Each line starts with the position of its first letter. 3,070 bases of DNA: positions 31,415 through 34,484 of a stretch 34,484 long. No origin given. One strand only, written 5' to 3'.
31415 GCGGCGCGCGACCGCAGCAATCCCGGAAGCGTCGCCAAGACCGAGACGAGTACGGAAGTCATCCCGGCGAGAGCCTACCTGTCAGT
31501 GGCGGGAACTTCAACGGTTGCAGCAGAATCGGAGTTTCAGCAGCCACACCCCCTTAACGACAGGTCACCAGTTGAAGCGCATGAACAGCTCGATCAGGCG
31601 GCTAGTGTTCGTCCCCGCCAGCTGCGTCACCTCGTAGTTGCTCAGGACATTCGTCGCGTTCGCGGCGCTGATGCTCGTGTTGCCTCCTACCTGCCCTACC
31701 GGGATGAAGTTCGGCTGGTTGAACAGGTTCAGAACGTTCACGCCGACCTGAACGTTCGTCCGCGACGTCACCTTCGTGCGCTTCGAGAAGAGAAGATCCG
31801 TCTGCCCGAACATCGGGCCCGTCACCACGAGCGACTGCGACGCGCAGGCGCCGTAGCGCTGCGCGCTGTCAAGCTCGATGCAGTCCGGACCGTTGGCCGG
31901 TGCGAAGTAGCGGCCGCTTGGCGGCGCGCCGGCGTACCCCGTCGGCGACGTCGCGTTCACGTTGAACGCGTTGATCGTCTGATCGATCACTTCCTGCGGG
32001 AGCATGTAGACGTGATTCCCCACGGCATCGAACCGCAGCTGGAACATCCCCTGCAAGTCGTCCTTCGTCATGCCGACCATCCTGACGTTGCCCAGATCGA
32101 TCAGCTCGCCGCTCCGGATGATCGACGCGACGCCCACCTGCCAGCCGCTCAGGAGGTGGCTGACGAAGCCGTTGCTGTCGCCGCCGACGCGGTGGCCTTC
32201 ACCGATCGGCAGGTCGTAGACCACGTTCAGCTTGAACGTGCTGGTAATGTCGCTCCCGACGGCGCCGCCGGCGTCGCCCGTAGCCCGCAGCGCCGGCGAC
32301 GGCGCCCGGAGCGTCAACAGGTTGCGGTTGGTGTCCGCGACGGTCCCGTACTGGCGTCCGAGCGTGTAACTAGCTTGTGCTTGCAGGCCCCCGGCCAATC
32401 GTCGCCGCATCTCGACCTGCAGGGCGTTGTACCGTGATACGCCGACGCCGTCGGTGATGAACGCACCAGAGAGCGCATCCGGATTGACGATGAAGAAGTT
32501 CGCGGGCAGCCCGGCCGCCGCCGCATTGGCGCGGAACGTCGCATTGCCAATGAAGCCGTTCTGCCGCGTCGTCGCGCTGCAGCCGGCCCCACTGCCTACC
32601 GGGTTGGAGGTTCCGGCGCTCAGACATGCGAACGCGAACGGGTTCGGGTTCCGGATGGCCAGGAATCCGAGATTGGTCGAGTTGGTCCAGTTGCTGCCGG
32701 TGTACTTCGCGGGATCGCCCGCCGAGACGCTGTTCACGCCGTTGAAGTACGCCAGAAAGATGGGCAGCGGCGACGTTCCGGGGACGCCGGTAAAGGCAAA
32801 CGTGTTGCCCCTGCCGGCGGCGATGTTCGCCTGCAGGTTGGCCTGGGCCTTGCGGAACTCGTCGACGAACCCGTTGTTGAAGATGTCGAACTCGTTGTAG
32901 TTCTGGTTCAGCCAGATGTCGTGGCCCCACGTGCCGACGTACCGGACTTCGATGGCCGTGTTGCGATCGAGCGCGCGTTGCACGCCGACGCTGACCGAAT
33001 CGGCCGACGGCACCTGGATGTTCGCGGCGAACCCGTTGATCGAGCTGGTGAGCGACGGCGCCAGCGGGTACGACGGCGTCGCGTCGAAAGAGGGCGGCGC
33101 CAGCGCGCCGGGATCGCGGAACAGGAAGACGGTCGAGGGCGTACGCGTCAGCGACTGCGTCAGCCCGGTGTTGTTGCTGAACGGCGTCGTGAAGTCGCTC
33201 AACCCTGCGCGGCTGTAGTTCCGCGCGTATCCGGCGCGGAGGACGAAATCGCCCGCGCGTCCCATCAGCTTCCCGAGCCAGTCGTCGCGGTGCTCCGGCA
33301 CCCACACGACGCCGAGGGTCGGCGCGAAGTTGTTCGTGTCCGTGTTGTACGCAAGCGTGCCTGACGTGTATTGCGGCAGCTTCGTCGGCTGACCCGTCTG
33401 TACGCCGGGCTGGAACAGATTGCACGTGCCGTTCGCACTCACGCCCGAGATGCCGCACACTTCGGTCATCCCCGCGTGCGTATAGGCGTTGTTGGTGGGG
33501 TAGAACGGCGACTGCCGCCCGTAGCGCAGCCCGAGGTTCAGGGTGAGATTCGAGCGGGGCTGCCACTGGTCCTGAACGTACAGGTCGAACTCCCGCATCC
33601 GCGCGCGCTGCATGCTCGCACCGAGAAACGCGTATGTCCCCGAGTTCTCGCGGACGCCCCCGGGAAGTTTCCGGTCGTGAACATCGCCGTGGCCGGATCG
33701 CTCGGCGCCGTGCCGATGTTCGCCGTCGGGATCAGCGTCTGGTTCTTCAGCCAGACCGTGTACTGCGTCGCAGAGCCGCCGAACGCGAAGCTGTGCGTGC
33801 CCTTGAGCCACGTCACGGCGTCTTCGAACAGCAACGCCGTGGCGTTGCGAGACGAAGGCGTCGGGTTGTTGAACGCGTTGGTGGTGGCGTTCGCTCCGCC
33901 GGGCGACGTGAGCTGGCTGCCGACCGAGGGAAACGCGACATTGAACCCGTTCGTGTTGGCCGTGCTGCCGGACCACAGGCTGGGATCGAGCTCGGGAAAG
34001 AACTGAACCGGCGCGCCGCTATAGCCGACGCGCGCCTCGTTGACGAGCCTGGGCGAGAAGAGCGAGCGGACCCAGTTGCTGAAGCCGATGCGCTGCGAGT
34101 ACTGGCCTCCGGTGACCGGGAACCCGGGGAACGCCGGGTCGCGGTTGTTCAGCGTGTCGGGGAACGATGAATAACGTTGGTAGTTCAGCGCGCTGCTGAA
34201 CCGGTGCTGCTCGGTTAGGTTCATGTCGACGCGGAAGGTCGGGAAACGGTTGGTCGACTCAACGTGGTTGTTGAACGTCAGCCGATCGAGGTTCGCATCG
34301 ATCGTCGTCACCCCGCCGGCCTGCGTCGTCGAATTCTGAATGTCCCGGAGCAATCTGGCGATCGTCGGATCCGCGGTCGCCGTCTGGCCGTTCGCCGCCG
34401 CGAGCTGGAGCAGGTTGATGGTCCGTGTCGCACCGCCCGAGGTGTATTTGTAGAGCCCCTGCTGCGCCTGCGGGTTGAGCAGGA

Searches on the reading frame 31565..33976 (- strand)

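Call 10: search_protein_families(library=pfam, proteins=[window:31565-33976:-], max_evalue=0.01)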
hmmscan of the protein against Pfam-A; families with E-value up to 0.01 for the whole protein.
window:31565-33976:- (803 aa): 2 families
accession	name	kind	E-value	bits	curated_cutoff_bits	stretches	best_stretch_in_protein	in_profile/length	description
PF25183.1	OMP_b-brl_4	-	1.3e-61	209.5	30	1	120-768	358-823/838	Outer membrane beta barrel domain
PF00593.30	TonB_dep_Rec_b-barrel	-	2.2e-08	34.9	27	1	119-270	160-262/436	TonB dependent receptor-like, beta-barrel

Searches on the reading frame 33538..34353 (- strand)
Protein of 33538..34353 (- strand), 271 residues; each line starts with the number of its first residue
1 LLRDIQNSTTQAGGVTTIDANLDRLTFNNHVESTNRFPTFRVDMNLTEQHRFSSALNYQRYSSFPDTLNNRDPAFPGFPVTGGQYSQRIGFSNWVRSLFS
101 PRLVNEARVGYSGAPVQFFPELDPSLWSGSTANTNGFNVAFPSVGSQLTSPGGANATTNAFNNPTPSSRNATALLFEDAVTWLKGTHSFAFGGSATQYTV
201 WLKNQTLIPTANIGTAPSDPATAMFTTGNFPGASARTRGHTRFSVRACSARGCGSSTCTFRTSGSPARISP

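Call 10: search_protein_families(library=pfam, proteins=[window:33538-34353:-], max_evalue=0.01)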
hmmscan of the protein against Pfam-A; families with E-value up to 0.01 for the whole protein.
window:33538-34353:- (271 aa): 1 family
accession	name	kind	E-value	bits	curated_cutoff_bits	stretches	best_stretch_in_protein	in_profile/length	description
PF25183.1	OMP_b-brl_4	-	5.4e-16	58.6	30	1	24-204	143-316/838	Outer membrane beta barrel domain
